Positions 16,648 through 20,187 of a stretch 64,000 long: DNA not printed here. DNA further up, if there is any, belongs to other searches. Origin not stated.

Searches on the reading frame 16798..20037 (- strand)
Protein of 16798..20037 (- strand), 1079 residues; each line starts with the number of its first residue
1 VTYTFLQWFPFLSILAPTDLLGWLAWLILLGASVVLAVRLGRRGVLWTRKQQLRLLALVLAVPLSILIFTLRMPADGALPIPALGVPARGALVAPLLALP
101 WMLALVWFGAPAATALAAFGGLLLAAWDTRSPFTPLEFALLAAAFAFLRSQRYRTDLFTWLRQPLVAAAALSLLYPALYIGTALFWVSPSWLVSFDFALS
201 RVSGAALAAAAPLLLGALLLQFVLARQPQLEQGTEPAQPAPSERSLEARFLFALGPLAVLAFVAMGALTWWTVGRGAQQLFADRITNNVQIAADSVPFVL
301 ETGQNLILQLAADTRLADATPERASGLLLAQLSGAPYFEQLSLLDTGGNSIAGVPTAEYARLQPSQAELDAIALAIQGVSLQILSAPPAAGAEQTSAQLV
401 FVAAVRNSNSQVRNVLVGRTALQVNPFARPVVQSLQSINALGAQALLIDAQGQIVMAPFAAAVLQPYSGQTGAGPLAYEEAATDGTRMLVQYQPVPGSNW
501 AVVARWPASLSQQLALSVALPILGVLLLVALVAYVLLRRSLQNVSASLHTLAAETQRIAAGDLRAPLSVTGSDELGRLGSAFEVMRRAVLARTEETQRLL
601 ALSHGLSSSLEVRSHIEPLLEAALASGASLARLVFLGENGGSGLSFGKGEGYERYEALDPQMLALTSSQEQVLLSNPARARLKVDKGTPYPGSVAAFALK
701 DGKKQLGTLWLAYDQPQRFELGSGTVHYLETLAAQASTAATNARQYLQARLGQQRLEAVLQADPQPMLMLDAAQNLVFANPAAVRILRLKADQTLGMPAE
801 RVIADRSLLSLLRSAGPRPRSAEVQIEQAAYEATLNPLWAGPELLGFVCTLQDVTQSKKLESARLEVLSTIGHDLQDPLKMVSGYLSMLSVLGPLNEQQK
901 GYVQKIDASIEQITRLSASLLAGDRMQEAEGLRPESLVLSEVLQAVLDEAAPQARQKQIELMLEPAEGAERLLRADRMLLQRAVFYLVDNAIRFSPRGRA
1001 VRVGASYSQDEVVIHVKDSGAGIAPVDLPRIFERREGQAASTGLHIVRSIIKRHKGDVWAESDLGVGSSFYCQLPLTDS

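Call 5: search_protein_families(library=pfam, proteins=[window:16798-20037:-], max_evalue=0.01)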
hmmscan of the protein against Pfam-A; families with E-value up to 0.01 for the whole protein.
window:16798-20037:- (1079 aa): 8 families
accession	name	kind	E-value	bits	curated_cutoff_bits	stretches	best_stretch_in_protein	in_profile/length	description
PF02518.31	HATPase_c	-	9.9e-20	71.5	26.4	1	976-1077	2-110/111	Histidine kinase-, DNA gyrase B-, and HSP90-like ATPase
PF00672.30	HAMP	-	8.5e-12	45.7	25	1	543-588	5-50/53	HAMP domain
PF02743.24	dCache_1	-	5e-11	43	45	1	307-504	33-239/240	Cache domain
PF00512.31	HisKA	-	6.9e-08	32.9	26.9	1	864-922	2-59/66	His Kinase A (phospho-acceptor) domain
PF00989.32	PAS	-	6.5e-06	26.6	22.6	1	755-854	2-113/113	PAS fold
PF08448.16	PAS_4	-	0.00021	22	23.1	1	762-858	3-109/110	PAS fold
PF13188.13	PAS_8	-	0.00088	19.5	21.8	1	754-799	1-43/65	PAS domain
PF12860.13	PAS_7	-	0.0025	18.4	27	0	765-805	6-47/115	PAS fold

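Call 6: search_protein_families(library=ncbifam, proteins=[window:16798-20037:-], max_evalue=0.01)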
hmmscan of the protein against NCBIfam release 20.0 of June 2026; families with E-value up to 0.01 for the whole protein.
window:16798-20037:- (1079 aa): 77 families (the best 25 are shown)
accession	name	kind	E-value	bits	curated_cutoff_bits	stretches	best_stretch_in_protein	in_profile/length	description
TIGR02966.1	phoR_proteo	equivalog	9.5e-45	153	334.2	1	754-1074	6-333/333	phosphate regulon sensor histidine kinase PhoR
NF046044.1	PnpS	equivalog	1e-43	149.8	400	1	732-1075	32-390/390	two-component system histidine kinase PnpS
NF033092.0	HK_WalK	equivalog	1.3e-36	126.4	725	2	753-1076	257-594/594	cell wall metabolism sensor histidine kinase WalK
NF008312.0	PRK11100.1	equivalog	6.2e-32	111.1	356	2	869-1062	261-460/477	two-component system sensor histidine kinase CreC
TIGR02956.1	TMAO_torS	equivalog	3.6e-30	104.8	676.5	2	861-1078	461-684/967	TMAO reductase system sensor histidine kinase/response regulator TorS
NF007007.0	PRK09470.1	equivalog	2.7e-26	92.5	486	2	858-1077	239-460/463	envelope stress sensor histidine kinase CpxA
NF045911.1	TCSHisKinNblS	equivalog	8.6e-26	90.4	1000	1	755-1076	267-620/621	two-component system sensor histidine kinase NblS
NF008468.0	PRK11360.1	equivalog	1.2e-25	89.9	646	1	757-1077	271-609/616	two-component system sensor histidine kinase AtoS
NF045595.1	HK_scytonemin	equivalog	9.2e-23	80.5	865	1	853-1076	404-635/637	scytonemin biosynthesis sensor histidine kinase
NF041880.1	EPS_EpsF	equivalog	9.9e-23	80.4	900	1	846-1075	249-492/492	response regulator EpsF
NF041832.1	near_NosP_CTERM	subfamily_domain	1.4e-21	77.1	400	1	866-1077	9-226/370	NahK/ErcS family hybrid sensor histidine kinase/response regulator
NF033093.1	HK_VicK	exception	2e-21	76.2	680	1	846-1076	191-435/448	cell wall metabolism sensor histidine kinase VicK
TIGR01386.1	cztS_silS_copS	subfamily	3.3e-21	75.8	292.55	1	945-1066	323-448/457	heavy metal sensor histidine kinase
NF041735.1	hist_kin_RppB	equivalog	6.5e-21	74.6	400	1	871-1075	223-438/438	two-component system sensor histidine kinase RppB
NF006800.0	PRK09303.1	equivalog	2.1e-20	73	342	1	864-1077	151-378/383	histidine kinase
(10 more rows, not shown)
